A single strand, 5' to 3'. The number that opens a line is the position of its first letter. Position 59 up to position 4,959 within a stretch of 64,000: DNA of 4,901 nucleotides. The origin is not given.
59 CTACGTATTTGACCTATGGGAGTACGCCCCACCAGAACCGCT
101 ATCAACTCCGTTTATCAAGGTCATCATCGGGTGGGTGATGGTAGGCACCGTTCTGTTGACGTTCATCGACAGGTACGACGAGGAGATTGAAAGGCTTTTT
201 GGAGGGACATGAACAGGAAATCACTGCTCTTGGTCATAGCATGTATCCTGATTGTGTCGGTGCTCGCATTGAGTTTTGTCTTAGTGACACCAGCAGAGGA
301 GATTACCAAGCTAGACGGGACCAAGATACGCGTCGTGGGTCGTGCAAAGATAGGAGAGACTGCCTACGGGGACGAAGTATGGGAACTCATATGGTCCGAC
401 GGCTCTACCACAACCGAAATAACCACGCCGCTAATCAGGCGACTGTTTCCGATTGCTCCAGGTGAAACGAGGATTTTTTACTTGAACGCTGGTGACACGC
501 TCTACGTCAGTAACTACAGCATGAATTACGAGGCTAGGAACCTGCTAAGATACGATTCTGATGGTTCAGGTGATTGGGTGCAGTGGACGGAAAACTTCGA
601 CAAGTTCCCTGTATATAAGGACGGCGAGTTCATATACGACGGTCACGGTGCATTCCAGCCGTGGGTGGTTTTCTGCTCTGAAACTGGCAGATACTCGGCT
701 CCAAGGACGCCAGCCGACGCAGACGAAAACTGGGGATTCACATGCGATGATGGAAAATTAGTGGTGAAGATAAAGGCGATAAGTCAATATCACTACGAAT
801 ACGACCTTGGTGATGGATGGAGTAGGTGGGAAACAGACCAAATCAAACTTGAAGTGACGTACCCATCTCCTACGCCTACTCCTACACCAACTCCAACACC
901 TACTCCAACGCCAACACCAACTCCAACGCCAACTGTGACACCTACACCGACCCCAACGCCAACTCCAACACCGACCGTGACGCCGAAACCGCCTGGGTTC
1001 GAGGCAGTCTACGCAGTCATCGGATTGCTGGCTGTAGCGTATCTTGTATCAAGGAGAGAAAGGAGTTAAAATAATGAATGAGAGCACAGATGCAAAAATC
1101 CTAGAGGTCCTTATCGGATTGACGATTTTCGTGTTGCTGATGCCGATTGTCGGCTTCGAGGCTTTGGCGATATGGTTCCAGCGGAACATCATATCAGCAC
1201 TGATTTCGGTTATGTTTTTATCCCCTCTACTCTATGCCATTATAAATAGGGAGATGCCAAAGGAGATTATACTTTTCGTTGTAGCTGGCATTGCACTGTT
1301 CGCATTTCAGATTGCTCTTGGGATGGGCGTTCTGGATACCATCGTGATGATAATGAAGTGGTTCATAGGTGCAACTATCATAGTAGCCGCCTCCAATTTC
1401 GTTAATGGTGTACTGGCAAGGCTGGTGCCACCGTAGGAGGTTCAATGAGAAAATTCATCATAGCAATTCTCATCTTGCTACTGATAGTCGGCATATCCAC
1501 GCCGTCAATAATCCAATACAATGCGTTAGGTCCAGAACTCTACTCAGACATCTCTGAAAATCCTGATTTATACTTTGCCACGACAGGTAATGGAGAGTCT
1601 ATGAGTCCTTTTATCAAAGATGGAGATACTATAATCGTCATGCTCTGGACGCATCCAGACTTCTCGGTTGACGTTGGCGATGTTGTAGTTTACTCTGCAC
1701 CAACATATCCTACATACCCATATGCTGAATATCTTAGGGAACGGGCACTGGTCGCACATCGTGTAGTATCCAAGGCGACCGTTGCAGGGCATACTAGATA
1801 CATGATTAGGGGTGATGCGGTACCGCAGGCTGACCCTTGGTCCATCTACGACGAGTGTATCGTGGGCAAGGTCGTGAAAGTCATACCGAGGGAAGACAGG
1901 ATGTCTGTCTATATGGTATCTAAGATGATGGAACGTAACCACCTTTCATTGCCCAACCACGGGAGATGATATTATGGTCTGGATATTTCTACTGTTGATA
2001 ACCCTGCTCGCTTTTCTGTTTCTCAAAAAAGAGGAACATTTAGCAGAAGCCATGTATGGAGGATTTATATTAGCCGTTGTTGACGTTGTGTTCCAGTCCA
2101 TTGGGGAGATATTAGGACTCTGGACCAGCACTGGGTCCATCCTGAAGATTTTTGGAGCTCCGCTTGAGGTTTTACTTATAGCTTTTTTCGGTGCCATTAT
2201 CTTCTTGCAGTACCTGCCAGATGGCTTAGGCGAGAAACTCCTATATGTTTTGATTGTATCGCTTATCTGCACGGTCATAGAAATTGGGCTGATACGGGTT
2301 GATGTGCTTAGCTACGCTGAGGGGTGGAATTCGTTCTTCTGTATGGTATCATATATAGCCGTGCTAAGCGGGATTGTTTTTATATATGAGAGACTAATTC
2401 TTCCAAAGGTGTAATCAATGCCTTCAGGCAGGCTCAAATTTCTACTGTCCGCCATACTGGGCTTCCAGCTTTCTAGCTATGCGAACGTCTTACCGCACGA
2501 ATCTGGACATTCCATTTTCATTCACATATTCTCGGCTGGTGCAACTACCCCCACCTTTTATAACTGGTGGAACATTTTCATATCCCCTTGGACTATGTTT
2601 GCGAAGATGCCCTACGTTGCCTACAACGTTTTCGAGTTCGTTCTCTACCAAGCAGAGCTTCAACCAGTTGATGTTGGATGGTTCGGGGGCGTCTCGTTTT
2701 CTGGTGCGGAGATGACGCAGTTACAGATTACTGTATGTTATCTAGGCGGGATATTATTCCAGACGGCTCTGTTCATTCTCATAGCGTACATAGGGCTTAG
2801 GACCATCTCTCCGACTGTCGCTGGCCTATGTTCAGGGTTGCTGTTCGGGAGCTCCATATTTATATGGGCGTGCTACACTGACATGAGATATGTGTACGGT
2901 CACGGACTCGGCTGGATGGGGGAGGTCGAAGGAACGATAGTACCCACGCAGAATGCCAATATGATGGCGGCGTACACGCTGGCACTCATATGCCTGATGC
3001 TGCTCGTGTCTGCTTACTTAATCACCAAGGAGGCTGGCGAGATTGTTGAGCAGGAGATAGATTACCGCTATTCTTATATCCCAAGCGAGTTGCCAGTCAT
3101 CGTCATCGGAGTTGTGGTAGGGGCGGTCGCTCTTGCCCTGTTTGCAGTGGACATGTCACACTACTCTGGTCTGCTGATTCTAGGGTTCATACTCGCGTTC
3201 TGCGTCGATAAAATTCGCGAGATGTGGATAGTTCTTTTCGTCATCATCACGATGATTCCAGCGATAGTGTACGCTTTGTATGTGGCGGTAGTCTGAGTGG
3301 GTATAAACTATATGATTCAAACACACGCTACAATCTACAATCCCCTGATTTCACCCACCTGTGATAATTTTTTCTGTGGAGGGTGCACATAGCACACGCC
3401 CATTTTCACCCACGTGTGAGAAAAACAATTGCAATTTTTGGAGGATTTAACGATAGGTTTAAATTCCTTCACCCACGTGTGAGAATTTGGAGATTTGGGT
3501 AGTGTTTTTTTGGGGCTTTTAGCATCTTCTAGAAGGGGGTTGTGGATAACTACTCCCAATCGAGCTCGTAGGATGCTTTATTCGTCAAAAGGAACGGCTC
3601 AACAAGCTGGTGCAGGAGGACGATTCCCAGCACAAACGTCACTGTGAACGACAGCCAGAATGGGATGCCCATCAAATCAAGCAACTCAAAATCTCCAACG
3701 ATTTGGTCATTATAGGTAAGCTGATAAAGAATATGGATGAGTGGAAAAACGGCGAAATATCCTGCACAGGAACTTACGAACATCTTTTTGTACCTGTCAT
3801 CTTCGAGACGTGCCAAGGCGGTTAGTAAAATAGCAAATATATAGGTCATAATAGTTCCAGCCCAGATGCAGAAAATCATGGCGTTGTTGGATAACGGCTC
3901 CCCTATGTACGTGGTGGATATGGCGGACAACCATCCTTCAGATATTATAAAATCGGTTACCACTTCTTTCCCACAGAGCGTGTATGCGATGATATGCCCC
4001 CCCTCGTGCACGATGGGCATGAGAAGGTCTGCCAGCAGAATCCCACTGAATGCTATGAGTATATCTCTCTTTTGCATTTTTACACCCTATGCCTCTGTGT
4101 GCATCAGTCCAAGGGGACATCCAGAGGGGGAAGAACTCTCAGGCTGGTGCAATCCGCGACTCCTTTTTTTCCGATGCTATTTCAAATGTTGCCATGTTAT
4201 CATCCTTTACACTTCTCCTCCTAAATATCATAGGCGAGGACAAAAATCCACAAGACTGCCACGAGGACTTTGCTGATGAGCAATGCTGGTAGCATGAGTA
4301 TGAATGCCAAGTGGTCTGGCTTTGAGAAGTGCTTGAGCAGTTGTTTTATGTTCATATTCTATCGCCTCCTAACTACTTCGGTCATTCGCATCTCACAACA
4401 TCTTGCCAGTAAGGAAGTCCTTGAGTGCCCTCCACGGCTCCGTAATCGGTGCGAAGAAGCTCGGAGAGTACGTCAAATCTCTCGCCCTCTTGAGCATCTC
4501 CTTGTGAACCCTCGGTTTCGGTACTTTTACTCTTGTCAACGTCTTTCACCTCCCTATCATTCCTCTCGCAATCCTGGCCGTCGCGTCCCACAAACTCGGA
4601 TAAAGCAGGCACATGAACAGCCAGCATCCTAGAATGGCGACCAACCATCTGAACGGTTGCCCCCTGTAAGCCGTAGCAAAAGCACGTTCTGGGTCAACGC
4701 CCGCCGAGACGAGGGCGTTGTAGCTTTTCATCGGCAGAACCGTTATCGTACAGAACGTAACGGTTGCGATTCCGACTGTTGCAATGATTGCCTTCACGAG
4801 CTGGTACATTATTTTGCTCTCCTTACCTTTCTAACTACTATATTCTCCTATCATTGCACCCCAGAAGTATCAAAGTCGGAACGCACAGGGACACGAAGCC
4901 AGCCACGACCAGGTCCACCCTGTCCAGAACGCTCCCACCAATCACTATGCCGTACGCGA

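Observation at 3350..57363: Element-wide 17-bp semi-palindromic box (at least 27 copies) with block-wise polarity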

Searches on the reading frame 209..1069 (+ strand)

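Call 61: search_protein_families(library=pfam, proteins=[window:209-1069:+], max_evalue=0.01)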
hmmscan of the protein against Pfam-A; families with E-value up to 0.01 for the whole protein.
window:209-1069:+ (286 aa): 2 families
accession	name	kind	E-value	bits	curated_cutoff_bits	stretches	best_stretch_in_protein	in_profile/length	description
PF18204.6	PGF-CTERM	-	6.9e-09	35.8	18.8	1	262-283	2-23/23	PGF-CTERM motif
PF05887.16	Trypan_PARP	-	0.0087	16.5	100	0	219-276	67-125/134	Procyclic acidic repetitive protein (PARP)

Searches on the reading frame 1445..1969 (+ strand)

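Call 61: search_protein_families(library=pfam, proteins=[window:1445-1969:+], max_evalue=0.01)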
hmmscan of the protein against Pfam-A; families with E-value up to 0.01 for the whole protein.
window:1445-1969:+ (174 aa): 2 families
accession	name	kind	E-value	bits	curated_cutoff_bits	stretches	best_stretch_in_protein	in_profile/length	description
PF00717.28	Peptidase_S24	-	1.4e-05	25.2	23.3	1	33-84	29-72/116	Peptidase S24-like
PF10502.14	Peptidase_S26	-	0.0031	17.9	22.9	1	49-93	29-73/168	Signal peptidase, peptidase S26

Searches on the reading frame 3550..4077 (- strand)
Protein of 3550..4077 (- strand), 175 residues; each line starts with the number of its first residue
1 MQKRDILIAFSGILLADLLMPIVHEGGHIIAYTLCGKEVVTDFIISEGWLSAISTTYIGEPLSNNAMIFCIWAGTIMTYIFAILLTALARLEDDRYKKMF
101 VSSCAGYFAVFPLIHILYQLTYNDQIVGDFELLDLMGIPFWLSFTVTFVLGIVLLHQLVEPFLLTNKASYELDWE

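Call 20: search_protein_families(library=pfam, proteins=[window:3550-4077:-], max_evalue=0.01)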
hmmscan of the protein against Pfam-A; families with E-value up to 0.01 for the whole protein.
window:3550-4077:- (175 aa): 1 family
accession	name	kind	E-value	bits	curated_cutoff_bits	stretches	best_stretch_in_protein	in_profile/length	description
PF11667.14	DUF3267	-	0.0014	19.4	27.1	1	18-88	2-72/108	Putative zincin peptidase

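Call 48: list_cluster_members(proteins=[window:3550-4077:-, window:2418-3296:+, window:17771-18121:-, window:21664-22077:-, window:23230-23454:-, window:34087-34398:-, window:35540-35974:+, window:39797-40219:-, window:38648-39253:-, window:37612-38196:-])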
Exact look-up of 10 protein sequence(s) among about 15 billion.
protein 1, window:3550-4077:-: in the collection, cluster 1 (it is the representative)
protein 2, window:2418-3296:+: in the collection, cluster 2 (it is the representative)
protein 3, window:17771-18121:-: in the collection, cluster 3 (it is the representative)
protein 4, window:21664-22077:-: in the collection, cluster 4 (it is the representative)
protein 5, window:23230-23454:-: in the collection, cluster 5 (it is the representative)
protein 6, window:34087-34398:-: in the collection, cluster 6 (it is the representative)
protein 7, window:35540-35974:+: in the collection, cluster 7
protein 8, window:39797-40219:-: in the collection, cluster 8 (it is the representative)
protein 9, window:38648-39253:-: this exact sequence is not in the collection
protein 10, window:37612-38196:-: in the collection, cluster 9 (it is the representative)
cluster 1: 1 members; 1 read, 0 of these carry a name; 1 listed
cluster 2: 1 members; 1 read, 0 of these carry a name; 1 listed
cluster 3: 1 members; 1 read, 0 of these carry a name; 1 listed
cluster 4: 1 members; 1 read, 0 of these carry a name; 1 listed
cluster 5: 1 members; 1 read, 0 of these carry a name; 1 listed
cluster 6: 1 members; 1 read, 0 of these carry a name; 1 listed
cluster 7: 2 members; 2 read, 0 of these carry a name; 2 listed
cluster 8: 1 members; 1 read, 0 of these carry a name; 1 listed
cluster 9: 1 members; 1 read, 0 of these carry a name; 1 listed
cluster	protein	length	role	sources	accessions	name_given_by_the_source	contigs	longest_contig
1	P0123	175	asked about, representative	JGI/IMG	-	-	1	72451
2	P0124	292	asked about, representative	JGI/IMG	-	-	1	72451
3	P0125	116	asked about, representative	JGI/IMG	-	-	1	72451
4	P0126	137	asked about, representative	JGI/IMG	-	-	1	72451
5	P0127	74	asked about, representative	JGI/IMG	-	-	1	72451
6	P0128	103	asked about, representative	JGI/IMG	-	-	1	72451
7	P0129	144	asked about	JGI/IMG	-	-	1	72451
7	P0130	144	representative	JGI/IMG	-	-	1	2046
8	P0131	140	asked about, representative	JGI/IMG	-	-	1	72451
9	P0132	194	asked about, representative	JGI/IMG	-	-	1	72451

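Call 49: find_encoding_contigs(protein=P0130, flank=10000)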
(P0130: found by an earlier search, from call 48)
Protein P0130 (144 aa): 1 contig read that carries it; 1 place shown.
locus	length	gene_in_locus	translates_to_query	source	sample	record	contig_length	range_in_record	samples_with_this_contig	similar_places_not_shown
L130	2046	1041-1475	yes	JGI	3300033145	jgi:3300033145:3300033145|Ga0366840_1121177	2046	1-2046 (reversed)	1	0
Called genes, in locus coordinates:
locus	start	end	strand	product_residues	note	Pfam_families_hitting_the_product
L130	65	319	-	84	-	-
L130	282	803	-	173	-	-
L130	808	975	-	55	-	-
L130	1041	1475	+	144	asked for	-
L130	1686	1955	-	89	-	-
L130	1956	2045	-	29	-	?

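Call 77: find_homologous_proteins(query=window:3550-4077:-, max_evalue=0.001)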
Query window:3550-4077:- (175 aa): 3 proteins with E <= 0.001 among 243 candidates.
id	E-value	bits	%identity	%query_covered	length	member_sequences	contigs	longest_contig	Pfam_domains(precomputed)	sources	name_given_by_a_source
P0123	1.1e-110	386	100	100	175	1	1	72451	-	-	-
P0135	9.4e-67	242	72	92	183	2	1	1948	-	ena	-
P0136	1.6e-65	238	73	86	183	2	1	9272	PF13398.13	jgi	-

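Call 78: find_encoding_contigs(protein=P0136, flank=10000)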
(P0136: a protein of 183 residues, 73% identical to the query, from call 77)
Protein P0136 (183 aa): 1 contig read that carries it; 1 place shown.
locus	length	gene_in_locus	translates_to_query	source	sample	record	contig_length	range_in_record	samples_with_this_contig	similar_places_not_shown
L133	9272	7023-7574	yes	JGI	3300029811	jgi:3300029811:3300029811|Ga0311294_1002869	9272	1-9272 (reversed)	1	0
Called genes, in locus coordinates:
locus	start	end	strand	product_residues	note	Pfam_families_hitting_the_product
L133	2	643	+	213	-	?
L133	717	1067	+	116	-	-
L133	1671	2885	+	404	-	-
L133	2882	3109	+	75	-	-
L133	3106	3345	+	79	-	-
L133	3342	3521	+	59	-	-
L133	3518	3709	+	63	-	-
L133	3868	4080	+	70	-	-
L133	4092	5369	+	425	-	PF00275:EPSP_synthase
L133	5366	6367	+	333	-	PF01145:Band_7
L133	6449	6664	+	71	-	-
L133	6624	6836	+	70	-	-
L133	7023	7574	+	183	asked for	PF13398:Peptidase_M50B (weak)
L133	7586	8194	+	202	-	-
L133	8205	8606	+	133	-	-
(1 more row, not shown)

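Call 79: find_encoding_contigs(protein=P0135, flank=10000)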
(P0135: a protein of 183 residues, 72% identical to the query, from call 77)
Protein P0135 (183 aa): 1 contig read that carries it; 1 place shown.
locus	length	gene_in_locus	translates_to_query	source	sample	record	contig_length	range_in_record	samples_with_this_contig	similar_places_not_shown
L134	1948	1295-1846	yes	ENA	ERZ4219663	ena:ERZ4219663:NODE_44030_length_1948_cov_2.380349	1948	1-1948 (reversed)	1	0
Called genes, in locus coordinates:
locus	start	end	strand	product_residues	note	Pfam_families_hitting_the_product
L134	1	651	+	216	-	?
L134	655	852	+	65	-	-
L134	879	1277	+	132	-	-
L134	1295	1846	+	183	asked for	-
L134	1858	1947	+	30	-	?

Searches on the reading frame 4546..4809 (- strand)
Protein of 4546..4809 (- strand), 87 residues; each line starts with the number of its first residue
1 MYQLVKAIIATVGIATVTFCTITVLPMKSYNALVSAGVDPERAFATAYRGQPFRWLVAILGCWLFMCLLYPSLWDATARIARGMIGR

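Call 53: search_protein_families(library=pfam, proteins=[window:4546-4809:-], max_evalue=0.05)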
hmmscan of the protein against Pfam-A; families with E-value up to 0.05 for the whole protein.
window:4546-4809:- (87 aa): 1 family
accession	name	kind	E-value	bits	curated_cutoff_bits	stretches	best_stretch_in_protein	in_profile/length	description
PF10724.14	DUF2516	-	0.0036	18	30.6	1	19-70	10-60/92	Protein of unknown function (DUF2516)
